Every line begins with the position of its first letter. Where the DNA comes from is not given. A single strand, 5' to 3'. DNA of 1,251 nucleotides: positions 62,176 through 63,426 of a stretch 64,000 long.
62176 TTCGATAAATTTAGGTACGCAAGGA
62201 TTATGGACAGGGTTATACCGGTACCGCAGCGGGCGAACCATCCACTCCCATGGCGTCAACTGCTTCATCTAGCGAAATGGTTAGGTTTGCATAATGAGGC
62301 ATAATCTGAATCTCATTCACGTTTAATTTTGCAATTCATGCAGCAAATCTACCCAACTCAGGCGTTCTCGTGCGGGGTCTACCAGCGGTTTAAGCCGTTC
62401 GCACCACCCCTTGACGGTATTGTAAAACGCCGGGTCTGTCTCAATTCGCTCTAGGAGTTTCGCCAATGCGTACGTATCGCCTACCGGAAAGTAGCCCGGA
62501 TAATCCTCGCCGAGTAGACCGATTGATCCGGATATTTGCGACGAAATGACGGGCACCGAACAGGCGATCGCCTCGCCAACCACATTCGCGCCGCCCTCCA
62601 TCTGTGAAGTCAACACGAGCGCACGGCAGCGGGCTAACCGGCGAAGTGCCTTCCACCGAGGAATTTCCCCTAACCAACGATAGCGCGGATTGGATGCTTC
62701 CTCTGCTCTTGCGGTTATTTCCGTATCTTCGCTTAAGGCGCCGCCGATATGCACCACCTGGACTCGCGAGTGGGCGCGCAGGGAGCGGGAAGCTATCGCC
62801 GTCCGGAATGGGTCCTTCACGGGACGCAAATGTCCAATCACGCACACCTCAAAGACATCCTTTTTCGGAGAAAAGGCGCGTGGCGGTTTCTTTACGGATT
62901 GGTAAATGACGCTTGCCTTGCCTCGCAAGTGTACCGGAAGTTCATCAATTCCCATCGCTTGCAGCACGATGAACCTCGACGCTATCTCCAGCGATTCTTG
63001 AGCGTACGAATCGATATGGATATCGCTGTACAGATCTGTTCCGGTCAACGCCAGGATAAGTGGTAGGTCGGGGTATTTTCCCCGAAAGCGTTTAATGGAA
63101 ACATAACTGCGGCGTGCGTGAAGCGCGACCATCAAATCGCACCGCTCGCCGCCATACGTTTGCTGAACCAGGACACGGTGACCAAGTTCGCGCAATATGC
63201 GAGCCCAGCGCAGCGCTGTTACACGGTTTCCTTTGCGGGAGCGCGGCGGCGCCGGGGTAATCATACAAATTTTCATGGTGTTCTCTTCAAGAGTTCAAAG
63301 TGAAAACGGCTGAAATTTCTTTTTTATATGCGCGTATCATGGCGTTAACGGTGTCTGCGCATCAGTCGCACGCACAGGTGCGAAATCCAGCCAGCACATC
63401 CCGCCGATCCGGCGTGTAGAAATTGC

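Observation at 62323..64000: EgtB-like sulfoxide synthase followed by a small glycosyltransferase - selenoneine (sen)-type cluster?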

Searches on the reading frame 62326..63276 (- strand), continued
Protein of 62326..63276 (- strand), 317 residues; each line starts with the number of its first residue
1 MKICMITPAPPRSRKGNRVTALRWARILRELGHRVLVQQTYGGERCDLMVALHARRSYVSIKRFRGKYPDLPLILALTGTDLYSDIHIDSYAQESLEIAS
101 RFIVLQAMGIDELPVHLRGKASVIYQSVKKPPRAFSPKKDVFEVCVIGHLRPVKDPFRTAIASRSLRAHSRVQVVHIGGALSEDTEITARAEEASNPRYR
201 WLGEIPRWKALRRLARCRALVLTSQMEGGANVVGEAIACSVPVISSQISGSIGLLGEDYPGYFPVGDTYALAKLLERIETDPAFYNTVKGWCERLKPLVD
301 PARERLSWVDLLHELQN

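Call 63: find_homologous_proteins(query=window:62326-63276:-, max_evalue=1e-30)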
Query window:62326-63276:- (317 aa): 7995 proteins with E <= 1e-30 among 8000 candidates; the best 120 are listed.
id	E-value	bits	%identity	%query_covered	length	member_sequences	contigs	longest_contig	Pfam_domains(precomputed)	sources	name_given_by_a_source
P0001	4.7e-191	652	91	100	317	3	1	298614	PF00534.27,PF13692.13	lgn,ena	-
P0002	2.4e-152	525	74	100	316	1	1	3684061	PF00534.27,PF20706.4,PF13692.13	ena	-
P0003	2.7e-152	525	74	99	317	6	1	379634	PF00534.27,PF20706.4,PF13692.13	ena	-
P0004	3.5e-152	524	76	100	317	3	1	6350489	PF00534.27,PF13692.13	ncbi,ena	-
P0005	5.7e-152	524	75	100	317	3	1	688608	PF00534.27,PF13692.13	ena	-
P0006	2.1e-151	522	74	100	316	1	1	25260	PF00534.27,PF13692.13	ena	-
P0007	2.8e-150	518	73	100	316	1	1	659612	PF00534.27,PF20706.4,PF13692.13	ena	-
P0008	3.8e-150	518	73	100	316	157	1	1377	PF00534.27,PF13692.13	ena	-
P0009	6.8e-150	517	72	99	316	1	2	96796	PF00534.27,PF20706.4,PF13692.13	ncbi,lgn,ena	-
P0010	6.9e-150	517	73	100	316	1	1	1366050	PF00534.27,PF20706.4,PF13692.13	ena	-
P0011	1.7e-149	516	73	99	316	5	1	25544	PF00534.27,PF13692.13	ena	-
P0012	2.2e-149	515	72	100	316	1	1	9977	PF00534.27,PF20706.4,PF13692.13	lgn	-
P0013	2.4e-149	515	73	99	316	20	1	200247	PF00534.27,PF20706.4,PF13692.13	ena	-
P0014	3.8e-149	514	73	99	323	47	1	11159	PF00534.27,PF13692.13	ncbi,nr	ncbi:MAG: selenoneine biosynthesis selenosugar synthase SenB [bacterium]|nr:selenoneine biosynthesis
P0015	4.1e-149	514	72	100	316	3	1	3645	PF00534.27,PF20706.4,PF13692.13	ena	-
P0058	7.4e-143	494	69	100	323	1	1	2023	PF00534.27,PF13692.13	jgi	jgi:putative glycosyltransferase (TIGR04348 family)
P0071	1.8e-140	486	70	99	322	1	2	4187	PF00534.27,PF13692.13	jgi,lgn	jgi:putative glycosyltransferase (TIGR04348 family)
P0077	4.6e-139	481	69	99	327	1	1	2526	PF00534.27,PF13692.13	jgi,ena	jgi:putative glycosyltransferase (TIGR04348 family)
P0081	1.8e-138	479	68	99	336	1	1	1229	PF00534.27,PF13692.13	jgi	jgi:putative glycosyltransferase (TIGR04348 family)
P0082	2.9e-138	479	67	100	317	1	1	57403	PF00534.27,PF13692.13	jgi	jgi:putative glycosyltransferase (TIGR04348 family)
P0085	3.8e-138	478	69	99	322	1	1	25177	PF00534.27,PF13692.13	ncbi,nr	ncbi:MAG: TIGR04348 family glycosyltransferase [Acidobacteria bacterium]|nr:TIGR04348 family glycosy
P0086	6.0e-138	478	66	99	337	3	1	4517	PF00534.27,PF13692.13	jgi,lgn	jgi:putative glycosyltransferase (TIGR04348 family)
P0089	2.4e-137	476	67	100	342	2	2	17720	PF00534.27,PF13692.13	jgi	jgi:putative glycosyltransferase (TIGR04348 family)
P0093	3.9e-137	475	68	99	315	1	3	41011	PF00534.27,PF13692.13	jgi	jgi:putative glycosyltransferase (TIGR04348 family)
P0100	1.2e-136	473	67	99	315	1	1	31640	PF00534.27,PF20706.4,PF13692.13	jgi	jgi:putative glycosyltransferase (TIGR04348 family)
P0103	1.5e-136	473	68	99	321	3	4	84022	PF00534.27,PF13692.13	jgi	jgi:putative glycosyltransferase (TIGR04348 family)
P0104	3.2e-136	472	67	100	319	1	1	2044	PF00534.27,PF13692.13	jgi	jgi:putative glycosyltransferase (TIGR04348 family)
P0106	4.8e-136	471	68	99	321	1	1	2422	PF00534.27,PF20706.4,PF13692.13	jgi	jgi:putative glycosyltransferase (TIGR04348 family)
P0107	8.6e-136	471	67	99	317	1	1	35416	PF00534.27,PF13692.13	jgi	jgi:putative glycosyltransferase (TIGR04348 family)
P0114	9.8e-135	467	65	100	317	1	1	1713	PF00534.27,PF13692.13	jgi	jgi:putative glycosyltransferase (TIGR04348 family)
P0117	1.7e-134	466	66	99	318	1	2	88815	PF00534.27,PF13692.13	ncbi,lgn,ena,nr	ncbi:MAG: TIGR04348 family glycosyltransferase [Candidatus Latescibacteria bacterium]|nr:TIGR04348 f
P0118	2.1e-134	466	65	99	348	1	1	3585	PF00534.27,PF20706.4,PF13692.13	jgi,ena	jgi:putative glycosyltransferase (TIGR04348 family)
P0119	3.1e-134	466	65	99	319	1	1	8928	PF00534.27,PF13692.13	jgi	jgi:putative glycosyltransferase (TIGR04348 family)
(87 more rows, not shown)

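Call 64: find_encoding_contigs(protein=P0001, flank=10000, max_places=4)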
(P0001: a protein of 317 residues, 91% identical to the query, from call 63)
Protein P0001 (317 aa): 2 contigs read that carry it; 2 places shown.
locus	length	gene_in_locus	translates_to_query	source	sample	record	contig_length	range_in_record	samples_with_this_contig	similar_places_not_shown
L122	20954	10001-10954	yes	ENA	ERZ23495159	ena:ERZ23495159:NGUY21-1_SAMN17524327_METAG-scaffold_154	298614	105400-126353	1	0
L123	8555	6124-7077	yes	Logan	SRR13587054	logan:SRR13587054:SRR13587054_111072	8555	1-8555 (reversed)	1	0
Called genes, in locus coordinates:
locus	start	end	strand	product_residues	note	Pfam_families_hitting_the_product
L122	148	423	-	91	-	-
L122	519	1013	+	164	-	PF02700:PurS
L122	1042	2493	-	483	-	PF01943:Polysacc_synt, PF03023:MurJ (weak)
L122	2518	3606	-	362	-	PF02729:OTCace_N, PF00185:OTCace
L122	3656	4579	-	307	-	PF01180:DHO_dh, PF01207:Dus, PF03060:NMO (weak)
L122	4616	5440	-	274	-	PF10418:DHODB_Fe-S_bind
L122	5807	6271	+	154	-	-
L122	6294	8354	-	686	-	PF00149:Metallophos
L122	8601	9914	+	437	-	PF12867:DinB_2, PF03781:FGE-sulfatase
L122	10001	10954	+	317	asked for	PF00534:Glycos_transf_1, PF13692:Glyco_trans_1_4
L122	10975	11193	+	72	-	-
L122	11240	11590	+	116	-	PF03683:UPF0175, PF24001:DUF7317 (faint)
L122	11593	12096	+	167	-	PF11848:DUF3368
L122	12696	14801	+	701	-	PF00795:CN_hydrolase, PF02540:NAD_synthase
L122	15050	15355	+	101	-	PF00355:Rieske, PF13806:Rieske_2, PF22543:Rieske_4 (weak)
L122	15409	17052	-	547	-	PF07944:Beta-AFase-like_GH127_cat (weak), PF20736:Glyco_hydro127M (weak)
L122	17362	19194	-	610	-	PF07944:Beta-AFase-like_GH127_cat (faint)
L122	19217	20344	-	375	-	PF07690:MFS_1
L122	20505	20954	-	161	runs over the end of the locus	-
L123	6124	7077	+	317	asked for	PF00534:Glycos_transf_1, PF13692:Glyco_trans_1_4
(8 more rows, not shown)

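Call 69: search_protein_families(library=ncbifam, proteins=[L005:3731-5266:+, L005:2955-3731:+, L005:1954-2955:+, L015:5875-7362:+, L015:4203-5081:+, L015:5149-5823:+], max_evalue=1e-8)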
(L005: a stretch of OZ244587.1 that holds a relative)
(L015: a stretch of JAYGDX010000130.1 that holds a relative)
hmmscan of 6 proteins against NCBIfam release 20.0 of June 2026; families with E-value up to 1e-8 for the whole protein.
L005:3731-5266:+ (512 aa): 5 families
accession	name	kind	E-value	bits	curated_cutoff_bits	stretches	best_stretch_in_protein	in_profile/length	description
TIGR03416.1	ABC_choXWV_perm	equivalog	3.7e-27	95.5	363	1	271-479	45-251/267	choline ABC transporter permease subunit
NF049931.1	GlyBetbindOsmF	equivalog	2.4e-26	92.5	400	1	26-282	3-277/283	glycine betaine ABC transporter substrate-binding protein OsmF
NF008196.0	PRK10952.1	equivalog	3.2e-23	82.1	439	1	320-505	150-335/356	glycine betaine/L-proline ABC transporter permease ProW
TIGR01097.1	PhnE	equivalog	7.3e-12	45.3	216.7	1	293-472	37-221/252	phosphonate ABC transporter, permease protein PhnE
NF007545.0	PRK10160.1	equivalog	8.1e-10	38.6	342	1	297-458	61-222/275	taurine ABC transporter permease TauC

L005:2955-3731:+ (259 aa): 176 families (the best 25 are shown)
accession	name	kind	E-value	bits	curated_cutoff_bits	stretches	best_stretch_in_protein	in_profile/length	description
TIGR01186.1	proV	subfamily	8.6e-66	222.5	326.6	1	19-247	2-233/363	betaine/proline/choline family ABC transporter ATP-binding protein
TIGR00968.1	3a0106s01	subfamily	5.9e-64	215.8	342.75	1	13-246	3-233/237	sulfate ABC transporter ATP-binding protein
TIGR03265.1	PhnT2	equivalog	3.9e-62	210.5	457.7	1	10-245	4-236/353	putative 2-aminoethylphosphonate ABC transporter ATP-binding protein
NF006987.0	PRK09452.1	equivalog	9.7e-58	195.6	482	1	5-245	12-249/378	spermidine/putrescine ABC transporter ATP-binding protein PotA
TIGR01187.1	potA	subfamily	1.8e-56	191.6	355.6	1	41-245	1-202/325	polyamine ABC transporter ATP-binding protein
NF008513.0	PRK11432.1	equivalog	1.3e-53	182.2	496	1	6-245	2-238/351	ferric ABC transporter ATP-binding protein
TIGR03258.1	PhnT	equivalog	2.4e-53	181.5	499.15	1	14-246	12-242/359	2-aminoethylphosphonate ABC transport system ATP-binding subunit PhnT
NF008105.0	PRK10851.1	equivalog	2.6e-53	181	502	1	11-245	3-238/362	sulfate/thiosulfate ABC transporter ATP-binding protein CysA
NF043075.1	MMSYN1_0197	equivalog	1.3e-52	178.9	550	1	10-245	2-234/341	spermidine/putrescine ABC transporter ATP-binding protein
NF008653.0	PRK11650.1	subfamily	5.8e-51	173.6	432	1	11-246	4-237/357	sn-glycerol-3-phosphate ABC transporter ATP-binding protein UgpC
NF040933.2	ABC_arch_GlcV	equivalog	1e-48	166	450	1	13-244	5-242/357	glucose ABC transporter ATP-binding protein GlcV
NF040840.2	tungstate_WtpC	equivalog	1.4e-48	165.9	440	1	11-246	2-233/347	tungstate ABC transporter ATP-binding protein WtpC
TIGR03415.1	ABC_choXWV_ATP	equivalog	2.4e-48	165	483.75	1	17-256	31-276/382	choline ABC transporter ATP-binding protein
NF008621.0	PRK11607.1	equivalog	3.3e-46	157.8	613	1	9-245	18-251/377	putrescine ABC transporter ATP-binding subunit PotG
NF008233.0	PRK11000.1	equivalog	1.5e-45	155.6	568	1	12-246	5-236/369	maltose/maltodextrin ABC transporter ATP-binding protein MalK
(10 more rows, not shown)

L005:1954-2955:+ (334 aa): 2 families
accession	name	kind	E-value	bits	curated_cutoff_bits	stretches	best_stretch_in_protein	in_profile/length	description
TIGR03438.1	egtD_ergothio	equivalog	2.9e-112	374.7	290.9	1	27-330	2-300/301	L-histidine N(alpha)-methyltransferase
TIGR03439.1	methyl_EasF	subfamily_domain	5.6e-55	186.5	205.55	1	21-326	7-317/321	EasF family methyltransferase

L015:5875-7362:+ (496 aa): 1 family
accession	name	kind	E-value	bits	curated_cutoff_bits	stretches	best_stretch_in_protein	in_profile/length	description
TIGR01097.1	PhnE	equivalog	3.2e-62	210.3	216.7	2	6-223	12-240/252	phosphonate ABC transporter, permease protein PhnE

L015:4203-5081:+ (293 aa): 4 families
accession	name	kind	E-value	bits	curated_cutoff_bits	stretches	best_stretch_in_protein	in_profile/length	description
TIGR04553.1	ABC_peri_selen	hypoth_equivalog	2.4e-108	361.5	250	1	31-291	2-265/266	putative selenate ABC transporter substrate-binding protein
TIGR01098.1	3A0109s03R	subfamily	8e-45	153.3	112.05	1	28-254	30-251/253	phosphate/phosphite/phosphonate ABC transporter substrate-binding protein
TIGR03431.1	PhnD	equivalog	3.5e-36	125.1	261.1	1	26-288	23-286/288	phosphonate ABC transporter substrate-binding protein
NF049985.1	SBP_like_Rv1680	exception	2.6e-13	50.3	400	1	51-264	21-238/268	Rv1680 family SBP-like protein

L015:5149-5823:+ (225 aa): 167 families (the best 25 are shown)
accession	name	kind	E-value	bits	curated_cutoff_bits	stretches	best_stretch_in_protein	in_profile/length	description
TIGR02315.1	ABC_phnC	equivalog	1.9e-56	191.2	266.1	2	57-223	75-243/243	phosphonate ABC transporter ATP-binding protein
NF007438.0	PRK09984.1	equivalog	1.4e-39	135.9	365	1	59-222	84-249/262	phosphonate ABC transporter ATP-binding protein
TIGR02673.1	FtsE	equivalog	1.3e-33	116.5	264.85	1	65-202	83-213/214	cell division ATP-binding protein FtsE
NF010068.0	PRK13548.1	equivalog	2e-31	109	261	1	17-223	13-241/261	heme ABC transporter ATP-binding protein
NF007027.0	PRK09493.1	equivalog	7.6e-31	107.3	379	1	59-212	75-222/240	glutamine ABC transporter ATP-binding protein GlnQ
TIGR03265.1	PhnT2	equivalog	1.7e-30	106.4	457.7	2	65-206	80-215/353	putative 2-aminoethylphosphonate ABC transporter ATP-binding protein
TIGR03608.1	L_ocin_972_ABC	subfamily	3.6e-29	101.7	254.85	1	17-197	6-204/206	putative bacteriocin export ABC transporter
TIGR00972.1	3a0107s01c2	equivalog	7.8e-28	97.5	343.2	2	119-205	134-222/248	phosphate ABC transporter ATP-binding protein PstB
NF006987.0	PRK09452.1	equivalog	1.4e-27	96.4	482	1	65-213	93-235/378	spermidine/putrescine ABC transporter ATP-binding protein PotA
NF008338.0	PRK11124.1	equivalog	1.7e-27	96.5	369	1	62-204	83-219/242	arginine ABC transporter ATP-binding protein ArtP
TIGR02211.1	LolD_lipo_ex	equivalog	2.4e-27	95.9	307.75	1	64-204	86-219/221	lipoprotein-releasing ABC transporter ATP-binding protein LolD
NF008428.0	PRK11264.1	equivalog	2.9e-27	95.5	406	1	57-205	81-223/250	L-cystine ABC transporter ATP-binding protein TcyN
NF000355.4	ribo_prot_ABC_F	equivalog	4.6e-27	95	380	1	12-205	5-193/499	ribosomal protection-like ABC-F family protein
NF043075.1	MMSYN1_0197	equivalog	6.4e-27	94.4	550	1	65-207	78-214/341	spermidine/putrescine ABC transporter ATP-binding protein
NF038007.1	ABC_ATP_DarD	equivalog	1e-26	93.8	375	1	64-203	86-217/218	darobactin export ABC transporter ATP-binding protein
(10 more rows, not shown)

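Call 80: predict_structure(alignment_id=A2)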
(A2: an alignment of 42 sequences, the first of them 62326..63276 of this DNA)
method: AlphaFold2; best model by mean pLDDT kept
length: 317 residues; sequences in the alignment: 42
mean_pLDDT: 92.9   pTM: 0.87
mean pLDDT of the five models: 92.9, 92.6, 91.9, 91.8, 88.7
residues with pLDDT >= 90: 246; 70-90: 67; 50-70: 4; < 50: 0
segments of 3 or more residues with pLDDT < 50: none
pLDDT, mean of each block of 10 residues (from residue 1): 95 83 96 97 95 96 97 91 88 97 92 95 92 89 91 82 96 94 90 96 92 96 82 93 93 93 95 98 98 95 96 91
secondary structure, 60 per line:
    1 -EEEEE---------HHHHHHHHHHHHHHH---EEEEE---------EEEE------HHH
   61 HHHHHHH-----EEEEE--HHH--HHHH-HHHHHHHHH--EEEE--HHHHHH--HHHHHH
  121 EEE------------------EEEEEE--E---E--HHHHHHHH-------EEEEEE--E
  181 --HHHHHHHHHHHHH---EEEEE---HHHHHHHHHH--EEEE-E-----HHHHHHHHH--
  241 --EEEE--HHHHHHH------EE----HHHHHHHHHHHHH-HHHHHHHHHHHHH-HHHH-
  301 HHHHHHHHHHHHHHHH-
elements in order: E2-6 H16-30 E34-38 E48-51 H58-67 E73-77 H85-88 H90-98 E101-104 H107-112 H115-120 E121-123 E142-147 H157-164 E172-177 H183-195 E199-203 H207-216 E219-222 H230-238 E243-246 H249-255 H268-280 H282-294 H296-299 H301-316

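Call 82: fold_search(model_id=the predicted structure, library=pdb)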
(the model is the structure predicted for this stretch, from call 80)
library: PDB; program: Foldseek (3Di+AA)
matches with E <= 10: 1740; with E <= 0.001: 462
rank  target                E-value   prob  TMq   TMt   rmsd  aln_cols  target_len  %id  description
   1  8rz3_B                6.0e-32  1.00  0.91  0.90   2.3       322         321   38  Structures of Se- glycosyltransferase SenB from Variovorax paradoxus (released 2024-09-11)
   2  8jjn_A                1.6e-31  1.00  0.91  0.91   2.3       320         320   39  Structure of SenB in complex with UDP-Glc and PO4- at 1.98 Angstroms resolution (released 2024-02-07)
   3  8jjn_B                1.6e-31  1.00  0.91  0.91   2.1       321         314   40  Structure of SenB in complex with UDP-Glc and PO4- at 1.98 Angstroms resolution (released 2024-02-07)
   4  8jjn_C                4.5e-31  1.00  0.91  0.88   2.5       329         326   38  Structure of SenB in complex with UDP-Glc and PO4- at 1.98 Angstroms resolution (released 2024-02-07)
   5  8jjt_C                6.8e-31  1.00  0.92  0.90   2.2       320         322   38  Structure of SenB in complex with UDP-GlcNAc at 1.88 Angstroms resolution (released 2024-02-07)
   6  8rz3_A                8.1e-31  1.00  0.90  0.89   2.5       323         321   38  Structures of Se- glycosyltransferase SenB from Variovorax paradoxus (released 2024-09-11)
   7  8rz3_C                8.6e-31  1.00  0.90  0.88   2.5       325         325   39  Structures of Se- glycosyltransferase SenB from Variovorax paradoxus (released 2024-09-11)
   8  8jjq_A                1.0e-30  1.00  0.92  0.91   2.2       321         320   40  Structure of SenB in complex with UDP-GalNAc at 1.64 Angstroms resolution (released 2024-02-07)
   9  8jjq_C                1.2e-30  1.00  0.92  0.91   2.3       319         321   38  Structure of SenB in complex with UDP-GalNAc at 1.64 Angstroms resolution (released 2024-02-07)
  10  8jjt_B                1.5e-30  1.00  0.92  0.91   2.2       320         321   38  Structure of SenB in complex with UDP-GlcNAc at 1.88 Angstroms resolution (released 2024-02-07)
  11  8k5u_A                1.6e-29  1.00  0.86  0.87   2.7       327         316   37  Se-glycosyltransferase RsSenB (released 2024-02-07)
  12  8k5u_B                6.7e-29  1.00  0.86  0.86   2.9       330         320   36  Se-glycosyltransferase RsSenB (released 2024-02-07)
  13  8fbx_A                3.1e-28  1.00  0.87  0.90   2.3       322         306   36  Selenosugar synthase SenB from Variovorax paradoxus (released 2023-11-22)
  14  8fbx_B                1.4e-27  1.00  0.86  0.90   2.4       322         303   36  Selenosugar synthase SenB from Variovorax paradoxus (released 2023-11-22)
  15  8fbx_C                5.6e-27  1.00  0.84  0.88   2.6       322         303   37  Selenosugar synthase SenB from Variovorax paradoxus (released 2023-11-22)
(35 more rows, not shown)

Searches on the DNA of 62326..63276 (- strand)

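Call 48: search_rna_families(source=L001, start=10380, end=10560, threshold=evalue, max_evalue=10, show_alignments=3)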
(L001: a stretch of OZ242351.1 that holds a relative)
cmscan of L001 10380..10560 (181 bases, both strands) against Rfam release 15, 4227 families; matches with E-value up to 10: 0.
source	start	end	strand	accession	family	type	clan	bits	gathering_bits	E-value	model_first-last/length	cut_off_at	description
